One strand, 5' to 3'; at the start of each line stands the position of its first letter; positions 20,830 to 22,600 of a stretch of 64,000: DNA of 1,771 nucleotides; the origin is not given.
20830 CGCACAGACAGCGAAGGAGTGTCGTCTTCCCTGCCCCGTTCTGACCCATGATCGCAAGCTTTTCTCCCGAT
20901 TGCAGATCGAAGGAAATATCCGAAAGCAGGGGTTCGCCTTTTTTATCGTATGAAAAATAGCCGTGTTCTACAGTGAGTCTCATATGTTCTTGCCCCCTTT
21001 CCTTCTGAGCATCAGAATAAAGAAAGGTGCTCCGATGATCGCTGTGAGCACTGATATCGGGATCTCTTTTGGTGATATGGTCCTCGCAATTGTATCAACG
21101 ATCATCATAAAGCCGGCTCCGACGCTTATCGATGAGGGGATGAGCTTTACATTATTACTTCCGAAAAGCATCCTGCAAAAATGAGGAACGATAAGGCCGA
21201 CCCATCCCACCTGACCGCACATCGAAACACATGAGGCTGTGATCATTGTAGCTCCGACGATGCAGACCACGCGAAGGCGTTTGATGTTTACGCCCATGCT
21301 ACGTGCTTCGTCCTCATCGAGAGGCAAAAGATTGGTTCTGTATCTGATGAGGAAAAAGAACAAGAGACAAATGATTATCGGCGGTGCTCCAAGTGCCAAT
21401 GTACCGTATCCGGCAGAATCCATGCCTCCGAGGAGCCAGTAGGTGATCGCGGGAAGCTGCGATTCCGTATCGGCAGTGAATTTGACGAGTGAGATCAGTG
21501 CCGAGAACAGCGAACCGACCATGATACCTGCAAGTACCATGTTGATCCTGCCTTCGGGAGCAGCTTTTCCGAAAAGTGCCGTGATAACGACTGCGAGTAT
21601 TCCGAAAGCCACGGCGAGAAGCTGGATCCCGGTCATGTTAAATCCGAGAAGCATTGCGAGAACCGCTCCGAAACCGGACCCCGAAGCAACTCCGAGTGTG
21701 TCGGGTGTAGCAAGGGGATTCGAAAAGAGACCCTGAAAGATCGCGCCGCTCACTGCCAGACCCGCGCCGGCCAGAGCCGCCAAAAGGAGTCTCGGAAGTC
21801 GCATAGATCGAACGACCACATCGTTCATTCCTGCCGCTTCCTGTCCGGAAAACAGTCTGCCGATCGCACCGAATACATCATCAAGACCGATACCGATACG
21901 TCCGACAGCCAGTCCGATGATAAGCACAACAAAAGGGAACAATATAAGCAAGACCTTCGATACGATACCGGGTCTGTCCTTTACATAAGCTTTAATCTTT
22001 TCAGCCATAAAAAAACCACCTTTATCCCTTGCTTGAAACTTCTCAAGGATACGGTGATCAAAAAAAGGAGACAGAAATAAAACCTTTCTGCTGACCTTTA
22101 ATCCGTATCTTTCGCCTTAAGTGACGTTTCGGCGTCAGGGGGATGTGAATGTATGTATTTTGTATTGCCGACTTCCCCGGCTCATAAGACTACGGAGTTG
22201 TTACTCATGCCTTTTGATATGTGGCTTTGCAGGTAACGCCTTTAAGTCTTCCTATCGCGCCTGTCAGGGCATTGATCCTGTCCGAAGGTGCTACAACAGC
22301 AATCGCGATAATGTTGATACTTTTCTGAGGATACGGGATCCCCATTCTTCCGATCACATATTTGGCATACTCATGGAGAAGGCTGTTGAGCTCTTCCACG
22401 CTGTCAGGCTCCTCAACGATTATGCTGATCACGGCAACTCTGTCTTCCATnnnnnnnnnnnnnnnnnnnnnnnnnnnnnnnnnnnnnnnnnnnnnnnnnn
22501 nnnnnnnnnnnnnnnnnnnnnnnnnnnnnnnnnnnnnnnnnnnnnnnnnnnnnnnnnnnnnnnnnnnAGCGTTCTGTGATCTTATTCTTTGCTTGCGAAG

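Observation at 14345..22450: Orphan HydF maturase and a TM1266-type hydrogenase-system regulator bracket the nitrogenase-like/ABC cluster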

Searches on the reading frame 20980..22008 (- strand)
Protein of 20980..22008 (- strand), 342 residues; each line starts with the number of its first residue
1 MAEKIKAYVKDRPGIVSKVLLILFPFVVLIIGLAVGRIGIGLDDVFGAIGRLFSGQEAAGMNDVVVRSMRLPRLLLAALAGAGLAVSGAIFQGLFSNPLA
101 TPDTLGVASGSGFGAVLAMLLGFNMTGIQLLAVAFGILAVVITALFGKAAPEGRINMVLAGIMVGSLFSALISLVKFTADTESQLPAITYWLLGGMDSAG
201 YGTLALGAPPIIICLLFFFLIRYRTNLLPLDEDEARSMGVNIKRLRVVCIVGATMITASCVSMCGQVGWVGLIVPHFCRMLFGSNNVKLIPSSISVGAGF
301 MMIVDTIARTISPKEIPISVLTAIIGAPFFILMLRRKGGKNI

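Call 3: search_protein_families(library=ncbifam, proteins=[window:20980-22008:-], max_evalue=0.01)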
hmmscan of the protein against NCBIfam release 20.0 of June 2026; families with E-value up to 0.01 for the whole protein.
window:20980-22008:- (342 aa): 16 families
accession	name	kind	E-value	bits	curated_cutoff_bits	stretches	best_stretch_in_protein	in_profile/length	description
NF007081.0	PRK09535.1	equivalog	4e-56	190.9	461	1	59-337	84-361/366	vitamin B12 ABC transporter permease BtuC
TIGR03869.1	F420-0_ABCperm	hypoth_equivalog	6.4e-56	190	437.35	1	29-337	6-321/325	putative F420-0 ABC transporter permease subunit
NF008407.0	PRK11228.1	equivalog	1.2e-53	182.2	396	1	48-337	37-329/330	iron-dicitrate ABC transporter permease FecC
NF003001.0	PRK03784.1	equivalog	3.7e-53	180.8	334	1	21-337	22-328/332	vitamin B12 ABC transporter permease BtuC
NF007299.0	PRK09777.1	equivalog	3.2e-51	174.5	406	1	27-336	10-316/318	Fe(3+) dicitrate ABC transporter permease subunit FecD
NF007867.0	PRK10577.1-3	subfamily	1.1e-49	169.4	849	1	18-337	385-705/710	Fe(3+)-hydroxamate ABC transporter permease FhuB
NF007866.0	PRK10577.1-2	equivalog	1.2e-48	166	554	1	62-337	387-663/666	Fe(3+)-hydroxamate ABC transporter permease FhuB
NF007871.0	PRK10577.2-2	equivalog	2.2e-47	162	899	1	22-337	365-676/679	Fe(3+)-hydroxamate ABC transporter permease FhuB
NF007872.0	PRK10577.2-3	equivalog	6.7e-47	160.2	727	1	54-337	46-331/676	Fe(3+)-hydroxamate ABC transporter permease FhuB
NF007870.0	PRK10577.2-1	equivalog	1.9e-43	149.1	1355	1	18-340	356-676/678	Fe(3+)-hydroxamate ABC transporter permease FhuB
NF007873.0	PRK10577.2-4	equivalog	9.6e-42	143.5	1012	1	26-334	336-640/646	Fe(3+)-hydroxamate ABC transporter permease FhuB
NF007760.0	PRK10441.1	equivalog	1.5e-41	142.7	428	1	12-339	9-331/335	Fe(3+)-siderophore ABC transporter permease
NF007759.0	PRK10440.1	equivalog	6.5e-41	140.7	422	1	13-338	7-327/330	iron-enterobactin ABC transporter permease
NF007869.0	PRK10577.1-6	equivalog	7e-39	133.8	954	1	8-334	371-691/703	Fe(3+)-hydroxamate ABC transporter permease FhuB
NF007868.0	PRK10577.1-5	equivalog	7.1e-35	120.6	943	1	60-337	386-664/666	Fe(3+)-hydroxamate ABC transporter permease FhuB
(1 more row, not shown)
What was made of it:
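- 20980..22008 (-): FecCD/BtuC-type (type II) ABC importer permease, 342 aa. Below the cut-off of every named NCBIfam equivalog (call 3).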

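Call 4: search_protein_families(library=pfam, proteins=[window:20980-22008:-], max_evalue=0.01)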
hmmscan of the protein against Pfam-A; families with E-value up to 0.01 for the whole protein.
window:20980-22008:- (342 aa): 1 family
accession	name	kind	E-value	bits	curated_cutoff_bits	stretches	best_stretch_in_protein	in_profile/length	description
PF01032.23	FecCD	-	2.7e-82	276.7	26.5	1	27-336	4-311/311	FecCD transport family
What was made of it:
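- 20980..22008 (-): PF01032, 276.7 bits (call 4).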

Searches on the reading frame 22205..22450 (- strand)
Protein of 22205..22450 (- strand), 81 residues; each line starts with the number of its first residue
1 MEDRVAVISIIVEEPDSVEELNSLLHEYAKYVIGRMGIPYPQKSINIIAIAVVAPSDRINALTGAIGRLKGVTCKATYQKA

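Call 3: search_protein_families(library=ncbifam, proteins=[window:22205-22450:-], max_evalue=0.01)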
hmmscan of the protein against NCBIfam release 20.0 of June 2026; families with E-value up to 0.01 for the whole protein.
window:22205-22450:- (81 aa): 2 families
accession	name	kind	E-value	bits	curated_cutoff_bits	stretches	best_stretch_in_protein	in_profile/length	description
TIGR03959.1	hyd_TM1266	equivalog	1.3e-31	108.2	60.8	1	4-78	1-75/76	TM1266 family iron-only hydrogenase system putative regulator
NF002169.0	PRK01002.1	subfamily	0.0027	17.6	111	1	3-73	55-126/141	nickel responsive regulator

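Call 4: search_protein_families(library=pfam, proteins=[window:22205-22450:-], max_evalue=0.01)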
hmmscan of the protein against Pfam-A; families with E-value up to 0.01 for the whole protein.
window:22205-22450:- (81 aa): 2 families
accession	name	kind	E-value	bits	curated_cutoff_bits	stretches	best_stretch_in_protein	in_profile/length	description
PF21699.3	TM1266-like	-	8.5e-29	99.8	27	1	4-76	1-74/74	Iron-only hydrogenase system regulator, putative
PF08753.17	NikR_C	-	0.0019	18.8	22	1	5-73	1-70/77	NikR C terminal nickel binding domain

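Call 26: search_solved_structures(query=window:22205-22450:-, max_evalue=1, show_alignments=1)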
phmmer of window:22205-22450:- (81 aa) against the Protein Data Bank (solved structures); distinct sequences matched with E-value up to 1: 3.
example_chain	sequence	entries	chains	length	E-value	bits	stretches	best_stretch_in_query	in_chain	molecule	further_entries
2nzc_A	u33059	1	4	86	9.8e-10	41.6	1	1-76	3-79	Hypothetical protein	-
7obi_A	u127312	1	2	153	0.053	17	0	14-47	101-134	CTPR-rv4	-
4p1l_A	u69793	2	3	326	0.11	16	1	5-68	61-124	TRAP dicarboxylate transporter, DctP subunit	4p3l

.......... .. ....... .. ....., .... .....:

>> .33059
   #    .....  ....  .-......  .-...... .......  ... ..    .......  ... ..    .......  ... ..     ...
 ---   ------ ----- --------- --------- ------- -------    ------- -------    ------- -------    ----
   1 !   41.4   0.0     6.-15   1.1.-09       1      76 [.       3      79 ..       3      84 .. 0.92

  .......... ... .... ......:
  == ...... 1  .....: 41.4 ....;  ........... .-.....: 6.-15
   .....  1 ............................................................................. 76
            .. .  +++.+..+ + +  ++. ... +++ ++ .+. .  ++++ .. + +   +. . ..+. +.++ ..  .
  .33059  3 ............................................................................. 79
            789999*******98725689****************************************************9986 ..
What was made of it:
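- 22205..22450 (-): TM1266-family protein, 81 aa. It is a stand-alone NikR-C/ACT-like ferredoxin-fold sensor domain with no DNA-binding domain. PDB 2nzc match (call 26).
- Checked: It matches the T. maritima TM1266 crystal structure 2nzc by sequence (E 1e-9, call 26).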

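Call 71: find_homologous_proteins(query=window:22205-22450:-, max_evalue=0.001)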
Query window:22205-22450:- (81 aa): 1289 proteins with E <= 0.001 among 1290 candidates; the best 120 are listed.
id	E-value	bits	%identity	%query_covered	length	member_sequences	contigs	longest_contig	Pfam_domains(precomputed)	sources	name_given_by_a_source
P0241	1.1e-43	164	99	100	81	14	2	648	PF21699.4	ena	-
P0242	1.1e-38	148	90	100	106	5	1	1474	PF21699.4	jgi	-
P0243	1.8e-35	138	80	100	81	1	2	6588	PF21699.4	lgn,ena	-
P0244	7.4e-31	123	74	100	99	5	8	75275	PF21699.4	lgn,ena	-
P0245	3.6e-30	121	74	95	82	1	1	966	PF21699.4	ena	-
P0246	1.5e-29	119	75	100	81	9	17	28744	PF21699.4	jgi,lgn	-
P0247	1.6e-29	119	73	99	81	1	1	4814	PF21699.4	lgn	-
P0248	1.7e-29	119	73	99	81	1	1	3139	PF21699.4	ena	-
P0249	1.8e-29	118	71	95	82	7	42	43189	PF21699.4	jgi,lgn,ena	-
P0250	2.2e-29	118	71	99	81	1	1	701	PF21699.4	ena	-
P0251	2.2e-29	118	70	100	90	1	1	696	PF21699.4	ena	-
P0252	2.9e-29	118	73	99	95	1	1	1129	PF21699.4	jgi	-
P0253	3.1e-29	118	73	99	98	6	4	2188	PF21699.4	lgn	-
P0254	3.3e-29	118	72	100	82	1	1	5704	PF21699.4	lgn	-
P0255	4.7e-29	117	71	99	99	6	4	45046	PF21699.4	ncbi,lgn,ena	-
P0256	5.5e-29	117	72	100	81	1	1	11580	PF21699.4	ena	-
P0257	7.1e-29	117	69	100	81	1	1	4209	PF21699.4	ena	-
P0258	7.3e-29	117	70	100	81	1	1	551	PF21699.4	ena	-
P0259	8.4e-29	116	70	98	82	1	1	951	PF21699.4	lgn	-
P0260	9.9e-29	116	69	100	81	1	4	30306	PF21699.4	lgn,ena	-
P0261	1.0e-28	116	69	100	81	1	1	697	PF21699.4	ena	-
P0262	1.0e-28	116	69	100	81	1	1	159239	PF21699.4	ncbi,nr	ncbi:MAG: iron-only hydrogenase system regulator [Clostridiales bacterium]|nr:iron-only hydrogenase 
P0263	1.3e-28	116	70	95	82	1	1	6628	PF21699.4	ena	-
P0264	1.4e-28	116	74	96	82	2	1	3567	PF21699.4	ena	-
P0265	1.7e-28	115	68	99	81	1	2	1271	PF21699.4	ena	-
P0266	1.9e-28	115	67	100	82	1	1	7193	PF21699.4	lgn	-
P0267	1.9e-28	115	73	99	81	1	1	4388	PF21699.4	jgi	jgi:putative iron-only hydrogenase system regulator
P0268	2.1e-28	115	68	100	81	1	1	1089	PF21699.4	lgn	-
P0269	2.4e-28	115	66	99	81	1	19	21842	PF21699.4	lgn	-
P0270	2.4e-28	115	66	99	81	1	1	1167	PF21699.4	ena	-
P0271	2.7e-28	115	68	100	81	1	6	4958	PF21699.4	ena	-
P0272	3.2e-28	115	68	100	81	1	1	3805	PF21699.4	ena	-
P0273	3.6e-28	114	70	95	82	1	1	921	PF21699.4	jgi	jgi:putative iron-only hydrogenase system regulator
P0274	4.0e-28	114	69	96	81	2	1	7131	PF21699.4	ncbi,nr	ncbi:MAG: iron-only hydrogenase system regulator [Clostridia bacterium]|nr:iron-only hydrogenase sys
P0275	4.3e-28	114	65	100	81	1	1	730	PF21699.4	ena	-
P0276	4.6e-28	114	69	100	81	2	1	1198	PF21699.4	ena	-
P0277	5.3e-28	114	69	100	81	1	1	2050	PF21699.4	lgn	-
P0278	5.5e-28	114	69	96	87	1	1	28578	PF21699.4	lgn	-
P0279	5.8e-28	114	68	99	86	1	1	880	PF21699.4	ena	-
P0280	6.0e-28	114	68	98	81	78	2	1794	PF21699.4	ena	-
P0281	6.4e-28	114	71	99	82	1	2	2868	PF21699.4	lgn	-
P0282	7.5e-28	113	71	99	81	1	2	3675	PF21699.4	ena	-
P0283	7.7e-28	113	68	100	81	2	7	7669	PF21699.4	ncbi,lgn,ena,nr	ncbi:MAG: iron-only hydrogenase system regulator [Clostridia bacterium]|nr:iron-only hydrogenase sys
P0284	8.2e-28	113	68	96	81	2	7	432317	PF21699.4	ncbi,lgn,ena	-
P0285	9.6e-28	113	70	99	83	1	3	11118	PF21699.4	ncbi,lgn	-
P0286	1.0e-27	113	67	100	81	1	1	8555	PF21699.4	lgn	-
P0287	1.1e-27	113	70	99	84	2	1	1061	PF21699.4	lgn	-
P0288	1.1e-27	113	68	99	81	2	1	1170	PF21699.4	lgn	-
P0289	1.2e-27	113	66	99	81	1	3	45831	PF21699.4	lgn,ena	-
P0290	1.3e-27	113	67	100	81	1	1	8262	PF21699.4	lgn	-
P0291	1.4e-27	112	67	98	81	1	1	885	PF21699.4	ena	-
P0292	1.6e-27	112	68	100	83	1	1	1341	PF21699.4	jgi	-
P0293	1.6e-27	112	64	99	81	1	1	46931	PF21699.4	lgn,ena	-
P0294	1.6e-27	112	68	100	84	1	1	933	PF21699.4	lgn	-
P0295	1.7e-27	112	71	99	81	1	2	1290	PF21699.4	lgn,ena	-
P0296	1.8e-27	112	69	99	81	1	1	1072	PF21699.4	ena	-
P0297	1.9e-27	112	67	98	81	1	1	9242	PF21699.4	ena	-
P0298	2.1e-27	112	69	99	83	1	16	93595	PF21699.4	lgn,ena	-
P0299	2.3e-27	112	64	99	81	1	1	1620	PF21699.4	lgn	-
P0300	2.3e-27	112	70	99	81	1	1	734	PF21699.4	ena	-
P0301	2.4e-27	112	66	99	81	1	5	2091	PF21699.4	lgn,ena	-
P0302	2.9e-27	111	69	100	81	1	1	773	PF21699.4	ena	-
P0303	3.0e-27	111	68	99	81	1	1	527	PF21699.4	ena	-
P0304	3.1e-27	111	65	99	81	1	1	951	PF21699.4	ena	-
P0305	3.1e-27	111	69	99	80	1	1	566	PF21699.4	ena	-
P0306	3.7e-27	111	65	96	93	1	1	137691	PF21699.4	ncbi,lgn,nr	ncbi:MAG: iron-only hydrogenase system regulator [Lachnospiraceae bacterium]|nr:iron-only hydrogenas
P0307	3.8e-27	111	70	98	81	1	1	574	PF21699.4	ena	-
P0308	3.9e-27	111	70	99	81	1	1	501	PF21699.4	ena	-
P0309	4.2e-27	111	68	99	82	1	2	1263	PF21699.4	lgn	-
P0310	4.4e-27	111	67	100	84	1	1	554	PF21699.4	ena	-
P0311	4.6e-27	111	69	99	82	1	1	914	PF21699.4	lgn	-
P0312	4.7e-27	111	71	99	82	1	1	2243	PF21699.4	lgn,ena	-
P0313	4.9e-27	111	66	98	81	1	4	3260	PF21699.4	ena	-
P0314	5.5e-27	111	68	99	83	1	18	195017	PF21699.4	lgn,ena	-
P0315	5.7e-27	111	65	99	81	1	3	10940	PF21699.4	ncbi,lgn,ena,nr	ncbi:MAG: iron-only hydrogenase system regulator [Clostridia bacterium]|nr:iron-only hydrogenase sys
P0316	6.0e-27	110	65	100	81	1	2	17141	PF21699.4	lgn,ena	-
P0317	6.1e-27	110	67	96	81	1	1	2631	PF21699.4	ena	-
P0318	6.1e-27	110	67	100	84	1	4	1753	PF21699.4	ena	-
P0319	6.1e-27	110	66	98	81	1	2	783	PF21699.4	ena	-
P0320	6.2e-27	110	67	100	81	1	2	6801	PF21699.4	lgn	-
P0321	6.2e-27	110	65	99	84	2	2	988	PF21699.4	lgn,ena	-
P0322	6.3e-27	110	70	100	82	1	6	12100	PF21699.4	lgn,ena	-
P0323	6.3e-27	110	65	99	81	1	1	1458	PF21699.4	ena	-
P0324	6.4e-27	110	65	99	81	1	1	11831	PF21699.4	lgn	-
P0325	6.4e-27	110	66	99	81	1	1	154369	PF21699.4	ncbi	-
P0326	6.5e-27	110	65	100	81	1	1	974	PF21699.4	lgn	-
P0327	6.6e-27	110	67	100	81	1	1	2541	PF21699.4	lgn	-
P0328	6.8e-27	110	66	98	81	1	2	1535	PF21699.4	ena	-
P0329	6.9e-27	110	65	99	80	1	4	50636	PF21699.4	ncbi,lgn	-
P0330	7.1e-27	110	69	99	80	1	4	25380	PF21699.4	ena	-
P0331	8.0e-27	110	70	98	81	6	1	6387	PF21699.4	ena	-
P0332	8.2e-27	110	67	100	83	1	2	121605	PF21699.4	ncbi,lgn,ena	-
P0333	8.3e-27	110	65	99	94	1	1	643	PF21699.4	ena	-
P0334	8.4e-27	110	65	99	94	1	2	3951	PF21699.4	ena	-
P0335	8.4e-27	110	65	99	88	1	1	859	PF21699.4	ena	-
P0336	8.5e-27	110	64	100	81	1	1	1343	PF21699.4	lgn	-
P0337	8.6e-27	110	67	100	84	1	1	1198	PF21699.4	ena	-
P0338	8.7e-27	110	70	100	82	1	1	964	PF21699.4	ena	-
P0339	8.7e-27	110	69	99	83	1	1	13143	PF21699.4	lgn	-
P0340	8.8e-27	110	66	99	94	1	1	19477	PF21699.4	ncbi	-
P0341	9.0e-27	110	67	100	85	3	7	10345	PF21699.4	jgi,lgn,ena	jgi:putative iron-only hydrogenase system regulator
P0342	9.0e-27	110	65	98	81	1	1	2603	PF21699.4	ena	-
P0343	9.0e-27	110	67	100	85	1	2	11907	PF21699.4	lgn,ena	-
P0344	9.1e-27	110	63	100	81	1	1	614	PF21699.4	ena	-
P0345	9.2e-27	110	64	99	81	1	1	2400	PF21699.4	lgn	-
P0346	9.2e-27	110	68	99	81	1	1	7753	PF21699.4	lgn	-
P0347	9.4e-27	110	66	98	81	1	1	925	PF21699.4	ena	-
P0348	9.5e-27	110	66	99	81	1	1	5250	PF21699.4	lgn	-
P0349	9.9e-27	110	68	96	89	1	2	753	PF21699.4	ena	-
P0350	9.9e-27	110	66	98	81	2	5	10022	PF21699.4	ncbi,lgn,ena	-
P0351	1.0e-26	110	68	99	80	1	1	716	PF21699.4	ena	-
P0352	1.0e-26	110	65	98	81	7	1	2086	PF21699.4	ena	-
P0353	1.0e-26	110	66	95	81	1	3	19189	PF21699.4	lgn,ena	-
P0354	1.0e-26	110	65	98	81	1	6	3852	PF21699.4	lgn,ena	-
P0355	1.1e-26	110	69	99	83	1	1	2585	PF21699.4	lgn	-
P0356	1.1e-26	110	64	99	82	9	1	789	PF21699.4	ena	-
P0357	1.1e-26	110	68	99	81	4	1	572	PF21699.4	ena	-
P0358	1.2e-26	110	67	100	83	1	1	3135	PF21699.4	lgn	-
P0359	1.2e-26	109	64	99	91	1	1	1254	PF21699.4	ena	-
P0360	1.2e-26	109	69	100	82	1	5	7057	PF21699.4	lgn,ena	-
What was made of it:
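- The TM1266 of a canonical operon is 69% identical to the window's (call 71).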

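Call 79: predict_structure(alignment_id=A6)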
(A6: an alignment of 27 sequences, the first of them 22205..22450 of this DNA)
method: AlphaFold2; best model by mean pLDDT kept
length: 81 residues; sequences in the alignment: 27
mean_pLDDT: 93.5   pTM: 0.80
mean pLDDT of the five models: 93.5, 93.5, 92.8, 92.6, 90.9
residues with pLDDT >= 90: 73; 70-90: 6; 50-70: 2; < 50: 0
segments of 3 or more residues with pLDDT < 50: none
pLDDT, mean of each block of 10 residues (from residue 1): 91 94 95 95 95 95 96 91 64
secondary structure, 60 per line:
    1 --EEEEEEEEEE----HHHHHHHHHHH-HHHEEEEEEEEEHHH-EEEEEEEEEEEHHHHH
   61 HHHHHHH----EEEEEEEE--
elements in order: E3-12 H17-27 E32-40 E45-55 H56-67 E72-79

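Call 81: fold_search(model_id=the predicted structure, library=pdb)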
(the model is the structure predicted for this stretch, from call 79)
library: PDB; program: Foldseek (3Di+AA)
matches with E <= 10: 1905; with E <= 0.001: 63
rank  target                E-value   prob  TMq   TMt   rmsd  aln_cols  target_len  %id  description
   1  2nzc_A                1.8e-09  1.00  0.93  0.94   1.0        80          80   29  The structure of uncharacterized protein TM1266 from Thermotoga maritima. (released 2006-12-19)
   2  2nzc_D                1.5e-08  1.00  0.94  0.93   1.0        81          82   31  The structure of uncharacterized protein TM1266 from Thermotoga maritima. (released 2006-12-19)
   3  2nzc_B                2.5e-08  1.00  0.93  0.93   1.4        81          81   30  The structure of uncharacterized protein TM1266 from Thermotoga maritima. (released 2006-12-19)
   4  2bj3_A                1.6e-05  1.00  0.87  0.54   1.6        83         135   24  NIKR-apo (released 2005-04-08)
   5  2y3y_C                1.8e-05  1.00  0.86  0.86   1.6        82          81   22  Holo-Ni(II) HpNikR is a symmetric tetramer containing four canonic square-planar Ni(II) ions at physiological pH (released 2011-08-17)
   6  5ypp_E                3.0e-05  1.00  0.67  0.61   3.6        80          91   19  Crystal structure of IlvN.Val-1a (released 2018-09-19)
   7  2wve_A                3.4e-05  1.00  0.76  0.50   2.4        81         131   22  Structural and mechanistic insights into Helicobacter pylori NikR function (released 2010-01-19)
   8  2bj3_D                3.6e-05  1.00  0.87  0.56   1.6        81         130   23  NIKR-apo (released 2005-04-08)
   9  5ypp_A                4.1e-05  1.00  0.66  0.61   3.5        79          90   19  Crystal structure of IlvN.Val-1a (released 2018-09-19)
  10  2y3y_A                4.7e-05  1.00  0.86  0.84   1.5        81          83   22  Holo-Ni(II) HpNikR is a symmetric tetramer containing four canonic square-planar Ni(II) ions at physiological pH (released 2011-08-17)
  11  2bj7_A                5.6e-05  1.00  0.74  0.47   3.2        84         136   21  NIKR IN CLOSED CONFORMATION AND NICKEL BOUND TO HIGH-AFFINITY SITES (released 2005-04-08)
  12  3pht_B                1.0e-04  1.00  0.85  0.84   1.6        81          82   22  Crystal structure of H74A mutant of Helicobacter Pylori NikR (released 2011-11-23)
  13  1q5y_B                1.1e-04  1.00  0.86  0.84   1.6        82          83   11  Nickel-Bound C-terminal Regulatory Domain of NikR (released 2003-09-30)
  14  1q5y_A                1.1e-04  1.00  0.83  0.81   1.9        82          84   11  Nickel-Bound C-terminal Regulatory Domain of NikR (released 2003-09-30)
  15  3bku_C                1.1e-04  1.00  0.75  0.73   2.2        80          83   15  Apo C-terminal Domain of NikR (released 2008-02-19)
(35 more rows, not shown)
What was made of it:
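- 22205..22450 (-): AF2 model pLDDT 93.5 with Foldseek hits to 2nzc (TM 0.93) and NikR C-domain (TM about 0.86) (calls 79, 81).
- On TM1266 family (putative iron-only hydrogenase system regulator): Foldseek TM-score 0.93, rmsd 1.0 Å over 80 columns (calls 79, 81).
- Checked: As an AlphaFold model (pLDDT 93.5) it matches with TM-score 0.93 (calls 79, 81).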
